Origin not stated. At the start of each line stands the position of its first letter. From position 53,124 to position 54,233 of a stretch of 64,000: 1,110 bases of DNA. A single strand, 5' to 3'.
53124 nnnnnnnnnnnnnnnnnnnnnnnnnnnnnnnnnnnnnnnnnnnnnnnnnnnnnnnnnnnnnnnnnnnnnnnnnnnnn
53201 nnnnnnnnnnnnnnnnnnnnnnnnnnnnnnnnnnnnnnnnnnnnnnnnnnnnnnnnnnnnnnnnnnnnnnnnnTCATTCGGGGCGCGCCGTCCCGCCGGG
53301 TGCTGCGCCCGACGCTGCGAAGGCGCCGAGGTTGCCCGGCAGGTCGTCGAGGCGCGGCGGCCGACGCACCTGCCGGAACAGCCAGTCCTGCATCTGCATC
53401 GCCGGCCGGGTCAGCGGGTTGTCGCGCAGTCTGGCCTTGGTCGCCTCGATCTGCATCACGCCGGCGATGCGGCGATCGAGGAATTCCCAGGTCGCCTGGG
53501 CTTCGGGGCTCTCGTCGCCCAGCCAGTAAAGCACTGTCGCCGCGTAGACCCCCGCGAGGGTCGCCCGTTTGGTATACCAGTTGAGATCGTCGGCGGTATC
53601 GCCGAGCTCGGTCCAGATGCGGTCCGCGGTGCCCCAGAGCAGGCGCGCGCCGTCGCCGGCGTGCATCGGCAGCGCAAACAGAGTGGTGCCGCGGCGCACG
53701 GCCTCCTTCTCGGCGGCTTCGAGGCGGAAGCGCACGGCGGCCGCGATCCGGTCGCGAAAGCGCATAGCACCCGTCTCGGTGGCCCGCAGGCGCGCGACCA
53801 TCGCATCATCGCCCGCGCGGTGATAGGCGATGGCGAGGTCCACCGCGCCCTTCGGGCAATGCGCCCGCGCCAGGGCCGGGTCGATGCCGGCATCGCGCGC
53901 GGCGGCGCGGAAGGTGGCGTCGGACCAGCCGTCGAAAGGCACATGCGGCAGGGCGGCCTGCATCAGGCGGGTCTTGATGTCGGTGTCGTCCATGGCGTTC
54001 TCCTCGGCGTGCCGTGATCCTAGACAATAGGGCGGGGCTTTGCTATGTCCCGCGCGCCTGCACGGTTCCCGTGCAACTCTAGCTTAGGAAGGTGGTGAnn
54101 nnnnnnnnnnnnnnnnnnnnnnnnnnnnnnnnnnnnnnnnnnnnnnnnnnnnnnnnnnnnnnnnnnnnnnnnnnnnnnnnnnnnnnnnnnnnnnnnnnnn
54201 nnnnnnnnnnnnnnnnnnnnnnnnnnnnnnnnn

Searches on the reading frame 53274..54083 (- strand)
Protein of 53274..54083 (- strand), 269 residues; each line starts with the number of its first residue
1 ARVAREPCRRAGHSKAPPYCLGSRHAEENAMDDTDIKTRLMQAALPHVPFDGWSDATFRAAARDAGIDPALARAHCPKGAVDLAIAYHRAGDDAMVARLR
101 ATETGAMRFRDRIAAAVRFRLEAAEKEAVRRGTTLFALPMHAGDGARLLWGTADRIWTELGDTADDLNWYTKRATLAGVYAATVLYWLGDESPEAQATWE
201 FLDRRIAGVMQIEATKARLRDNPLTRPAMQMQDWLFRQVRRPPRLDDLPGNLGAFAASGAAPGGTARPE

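Call 46: search_protein_families(library=pfam, proteins=[window:53274-54083:-], max_evalue=0.0001)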
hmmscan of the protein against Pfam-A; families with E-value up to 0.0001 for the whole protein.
window:53274-54083:- (269 aa): 1 family
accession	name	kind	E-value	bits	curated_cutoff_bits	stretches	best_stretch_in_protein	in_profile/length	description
PF08511.16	COQ9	-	1.4e-29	102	20.5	1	144-213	3-72/72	COQ9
